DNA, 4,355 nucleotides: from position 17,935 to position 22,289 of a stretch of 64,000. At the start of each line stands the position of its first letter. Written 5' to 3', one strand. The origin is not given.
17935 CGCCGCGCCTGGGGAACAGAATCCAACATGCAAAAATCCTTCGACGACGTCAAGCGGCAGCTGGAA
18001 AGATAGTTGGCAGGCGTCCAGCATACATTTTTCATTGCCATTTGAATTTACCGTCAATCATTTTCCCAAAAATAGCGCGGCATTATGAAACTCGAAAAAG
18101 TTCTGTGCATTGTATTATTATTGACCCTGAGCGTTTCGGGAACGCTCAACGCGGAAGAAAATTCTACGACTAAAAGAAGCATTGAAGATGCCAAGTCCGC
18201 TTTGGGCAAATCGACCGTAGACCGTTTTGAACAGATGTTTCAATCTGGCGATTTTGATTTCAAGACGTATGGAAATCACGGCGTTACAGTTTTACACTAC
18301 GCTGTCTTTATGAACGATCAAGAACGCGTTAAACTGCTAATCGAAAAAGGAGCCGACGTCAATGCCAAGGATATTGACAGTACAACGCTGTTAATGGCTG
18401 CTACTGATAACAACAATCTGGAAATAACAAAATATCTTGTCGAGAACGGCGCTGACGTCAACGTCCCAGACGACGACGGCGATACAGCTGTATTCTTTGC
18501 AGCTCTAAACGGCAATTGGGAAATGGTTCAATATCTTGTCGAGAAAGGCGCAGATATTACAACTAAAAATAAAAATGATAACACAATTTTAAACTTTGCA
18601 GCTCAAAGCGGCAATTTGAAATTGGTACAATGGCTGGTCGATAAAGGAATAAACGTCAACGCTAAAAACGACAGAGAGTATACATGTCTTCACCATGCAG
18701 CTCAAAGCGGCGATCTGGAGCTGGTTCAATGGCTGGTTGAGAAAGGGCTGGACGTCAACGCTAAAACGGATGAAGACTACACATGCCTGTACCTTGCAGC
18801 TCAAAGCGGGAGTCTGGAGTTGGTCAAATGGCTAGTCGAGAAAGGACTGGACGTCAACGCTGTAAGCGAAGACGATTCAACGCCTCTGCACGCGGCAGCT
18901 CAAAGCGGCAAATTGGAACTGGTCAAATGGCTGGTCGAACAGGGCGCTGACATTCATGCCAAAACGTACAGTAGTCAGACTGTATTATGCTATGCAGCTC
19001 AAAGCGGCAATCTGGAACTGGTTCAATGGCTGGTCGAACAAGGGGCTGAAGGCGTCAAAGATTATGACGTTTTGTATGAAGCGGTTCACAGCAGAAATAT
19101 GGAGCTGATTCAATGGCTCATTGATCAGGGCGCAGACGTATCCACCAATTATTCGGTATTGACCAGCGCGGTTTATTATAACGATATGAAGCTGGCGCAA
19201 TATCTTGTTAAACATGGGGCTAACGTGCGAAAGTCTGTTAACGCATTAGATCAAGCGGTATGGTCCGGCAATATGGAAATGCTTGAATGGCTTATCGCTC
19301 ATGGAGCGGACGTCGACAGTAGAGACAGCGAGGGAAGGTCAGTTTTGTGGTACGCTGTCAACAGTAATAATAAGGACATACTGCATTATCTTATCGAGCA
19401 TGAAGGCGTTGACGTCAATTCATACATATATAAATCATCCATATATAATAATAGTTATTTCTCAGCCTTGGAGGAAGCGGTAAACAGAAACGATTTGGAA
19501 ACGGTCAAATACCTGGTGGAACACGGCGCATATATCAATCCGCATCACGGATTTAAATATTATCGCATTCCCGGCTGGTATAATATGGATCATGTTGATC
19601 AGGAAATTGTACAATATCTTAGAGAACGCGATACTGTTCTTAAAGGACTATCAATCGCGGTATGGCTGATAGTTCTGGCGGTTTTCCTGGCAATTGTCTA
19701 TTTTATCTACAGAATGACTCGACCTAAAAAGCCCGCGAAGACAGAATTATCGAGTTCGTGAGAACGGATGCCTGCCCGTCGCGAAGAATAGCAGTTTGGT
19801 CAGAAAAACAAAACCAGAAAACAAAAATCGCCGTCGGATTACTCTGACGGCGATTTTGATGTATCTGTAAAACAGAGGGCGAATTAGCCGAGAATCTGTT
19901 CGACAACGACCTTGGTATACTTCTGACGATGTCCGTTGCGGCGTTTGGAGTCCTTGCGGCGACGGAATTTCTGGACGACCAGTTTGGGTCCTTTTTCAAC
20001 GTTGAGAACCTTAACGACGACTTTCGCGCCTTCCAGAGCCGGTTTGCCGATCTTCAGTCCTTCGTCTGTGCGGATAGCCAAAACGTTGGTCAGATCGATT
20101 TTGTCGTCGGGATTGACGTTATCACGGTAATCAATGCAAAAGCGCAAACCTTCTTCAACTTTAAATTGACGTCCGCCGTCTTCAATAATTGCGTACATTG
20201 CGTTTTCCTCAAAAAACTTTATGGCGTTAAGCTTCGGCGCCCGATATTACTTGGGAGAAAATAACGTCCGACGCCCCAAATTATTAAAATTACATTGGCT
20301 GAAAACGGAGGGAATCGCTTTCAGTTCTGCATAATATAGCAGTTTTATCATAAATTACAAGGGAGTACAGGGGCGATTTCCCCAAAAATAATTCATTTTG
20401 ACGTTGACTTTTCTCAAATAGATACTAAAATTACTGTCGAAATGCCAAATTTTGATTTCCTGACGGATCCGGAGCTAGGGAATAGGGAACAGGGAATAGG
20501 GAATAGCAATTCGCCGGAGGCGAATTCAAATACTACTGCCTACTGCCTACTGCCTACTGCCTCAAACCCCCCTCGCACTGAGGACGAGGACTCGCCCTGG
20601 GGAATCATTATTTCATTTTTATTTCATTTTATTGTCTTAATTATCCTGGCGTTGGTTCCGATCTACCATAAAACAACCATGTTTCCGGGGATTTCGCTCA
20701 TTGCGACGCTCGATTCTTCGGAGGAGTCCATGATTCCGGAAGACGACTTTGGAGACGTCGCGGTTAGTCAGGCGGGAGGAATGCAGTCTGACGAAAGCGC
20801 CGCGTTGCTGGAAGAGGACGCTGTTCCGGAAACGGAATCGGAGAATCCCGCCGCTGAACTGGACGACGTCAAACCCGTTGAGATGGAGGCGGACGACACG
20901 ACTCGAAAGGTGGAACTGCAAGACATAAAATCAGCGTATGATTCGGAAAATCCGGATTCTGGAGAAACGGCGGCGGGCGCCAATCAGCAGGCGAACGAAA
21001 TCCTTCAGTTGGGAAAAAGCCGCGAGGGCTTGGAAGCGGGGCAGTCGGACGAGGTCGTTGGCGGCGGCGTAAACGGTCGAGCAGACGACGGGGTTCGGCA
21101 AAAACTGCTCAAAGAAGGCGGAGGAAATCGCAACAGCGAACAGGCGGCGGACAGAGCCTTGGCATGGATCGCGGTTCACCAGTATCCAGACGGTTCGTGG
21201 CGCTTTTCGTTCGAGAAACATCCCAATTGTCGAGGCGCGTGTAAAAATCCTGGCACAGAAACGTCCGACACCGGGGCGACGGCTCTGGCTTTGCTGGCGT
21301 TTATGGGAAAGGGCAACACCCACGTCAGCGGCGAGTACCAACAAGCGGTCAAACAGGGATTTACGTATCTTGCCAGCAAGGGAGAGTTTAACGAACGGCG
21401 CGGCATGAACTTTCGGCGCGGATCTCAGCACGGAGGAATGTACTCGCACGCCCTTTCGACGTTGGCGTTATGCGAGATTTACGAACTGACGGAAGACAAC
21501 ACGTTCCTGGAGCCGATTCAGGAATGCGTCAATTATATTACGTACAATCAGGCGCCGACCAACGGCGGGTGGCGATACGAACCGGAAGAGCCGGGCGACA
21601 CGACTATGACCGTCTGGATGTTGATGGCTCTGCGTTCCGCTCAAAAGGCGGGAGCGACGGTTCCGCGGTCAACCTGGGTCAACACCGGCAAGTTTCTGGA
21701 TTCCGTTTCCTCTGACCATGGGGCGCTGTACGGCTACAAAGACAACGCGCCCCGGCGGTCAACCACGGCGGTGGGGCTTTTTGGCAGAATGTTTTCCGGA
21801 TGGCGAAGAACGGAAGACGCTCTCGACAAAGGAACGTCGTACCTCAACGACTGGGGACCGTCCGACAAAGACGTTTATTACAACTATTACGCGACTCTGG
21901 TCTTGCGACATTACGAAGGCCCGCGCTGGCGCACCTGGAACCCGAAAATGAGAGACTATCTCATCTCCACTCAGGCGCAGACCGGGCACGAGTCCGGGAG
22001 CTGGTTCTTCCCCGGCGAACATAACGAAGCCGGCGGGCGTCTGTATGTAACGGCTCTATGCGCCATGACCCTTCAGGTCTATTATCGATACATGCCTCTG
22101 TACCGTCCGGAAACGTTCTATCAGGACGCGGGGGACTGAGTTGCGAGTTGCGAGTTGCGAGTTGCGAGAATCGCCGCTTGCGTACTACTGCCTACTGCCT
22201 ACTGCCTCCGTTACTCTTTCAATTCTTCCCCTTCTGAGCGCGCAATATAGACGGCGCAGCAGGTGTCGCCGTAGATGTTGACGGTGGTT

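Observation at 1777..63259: Period-7 tandem repeat arrays occupy almost every intergenic spacer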

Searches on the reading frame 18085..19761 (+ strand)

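Call 9: search_protein_families(library=ncbifam, proteins=[window:18085-19761:+])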
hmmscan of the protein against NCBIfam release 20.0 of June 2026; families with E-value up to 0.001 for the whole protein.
window:18085-19761:+ (558 aa): 12 families
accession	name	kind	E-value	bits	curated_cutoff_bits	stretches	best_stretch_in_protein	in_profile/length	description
NF043029.1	T4SS_AnkY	equivalog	5.6e-55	186.8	600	9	65-134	457-526/543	Dot/Icm T4SS effector AnkY/LegA9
NF041931.2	MzaA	equivalog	7.9e-37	127.4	800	4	235-325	6-96/726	MZA anti-phage system associated sigma-70 family RNA polymerase sigma factor MzaA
NF043023.1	T4SS_AnkH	equivalog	2.4e-36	125.5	600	3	43-159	10-125/467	Dot/Icm T4SS effector AnkH/LegA3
NF043028.1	T4SS_AnkX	equivalog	4.6e-35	121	1400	4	115-171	564-621/938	Dot/Icm T4SS effector AnkN/AnkX/LegA8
TIGR00870.1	trp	subfamily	7.8e-30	103.6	498.75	0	263-293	130-160/747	transient-receptor-potential calcium channel protein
NF043019.1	T4SS_AnkC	equivalog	7.3e-26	91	450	3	316-489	51-198/459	Dot/Icm T4SS effector AnkC/LegA12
NF043022.1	T4SS_AnkG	equivalog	9.3e-26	90.6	500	3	190-323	288-429/455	Dot/Icm T4SS effector AnkG/AnkZ/LegA7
NF043021.1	T4SS_AnkF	equivalog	9.3e-22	77.1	1000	1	235-297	589-652/917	Dot/Icm T4SS effector AnkF/LegA14/Ceg31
NF043024.1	T4SS_AnkI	equivalog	2.1e-17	63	550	0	92-172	234-324/439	Dot/Icm T4SS effector AnkI/LegAS4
NF043025.1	T4SS_AnkJ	equivalog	1.1e-11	44.9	300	0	144-191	67-115/247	Dot/Icm T4SS effector AnkJ/LegA11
NF038106.1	gamma_NF038106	equivalog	4.9e-09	36.3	50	0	82-108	52-78/93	PA4642 family protein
NF043020.1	T4SS_AnkD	equivalog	6.4e-06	25.4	500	0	159-212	75-128/426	Dot/Icm T4SS effector AnkD/LegA15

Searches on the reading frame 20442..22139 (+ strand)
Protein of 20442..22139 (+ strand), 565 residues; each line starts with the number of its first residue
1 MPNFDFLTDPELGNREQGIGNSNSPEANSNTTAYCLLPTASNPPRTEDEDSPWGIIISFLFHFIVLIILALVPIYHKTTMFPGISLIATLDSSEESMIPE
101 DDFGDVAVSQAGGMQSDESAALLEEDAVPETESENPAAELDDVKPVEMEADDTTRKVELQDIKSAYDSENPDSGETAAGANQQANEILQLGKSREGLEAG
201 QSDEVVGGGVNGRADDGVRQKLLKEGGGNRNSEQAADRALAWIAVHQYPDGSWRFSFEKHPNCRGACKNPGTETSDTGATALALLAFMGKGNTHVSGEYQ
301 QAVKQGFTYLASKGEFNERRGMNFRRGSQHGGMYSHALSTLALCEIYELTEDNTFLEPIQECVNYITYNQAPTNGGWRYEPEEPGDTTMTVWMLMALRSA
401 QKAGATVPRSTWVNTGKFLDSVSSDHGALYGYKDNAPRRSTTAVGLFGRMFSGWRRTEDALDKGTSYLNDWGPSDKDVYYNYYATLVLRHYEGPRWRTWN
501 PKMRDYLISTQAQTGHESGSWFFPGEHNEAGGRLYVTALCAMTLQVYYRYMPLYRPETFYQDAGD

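Call 9: search_protein_families(library=ncbifam, proteins=[window:20442-22139:+])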
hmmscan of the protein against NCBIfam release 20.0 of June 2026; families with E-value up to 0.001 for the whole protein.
window:20442-22139:+ (565 aa): 4 families
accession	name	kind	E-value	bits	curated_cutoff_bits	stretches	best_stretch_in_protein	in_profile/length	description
TIGR01787.1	squalene_cyclas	subfamily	1e-07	31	322.7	1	230-319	505-590/622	squalene/oxidosqualene cyclases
TIGR01507.1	hopene_cyclase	equivalog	1.6e-05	23.5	431.1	1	231-312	519-592/640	squalene--hopene cyclase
NF053823.1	SCO2321_fam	equivalog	5.9e-05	22.1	300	0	359-408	121-169/405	SCO2321 family membrane protein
TIGR03463.1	osq_cycl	subfamily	7.8e-05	21.1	851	0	228-314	519-596/634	2,3-oxidosqualene cyclase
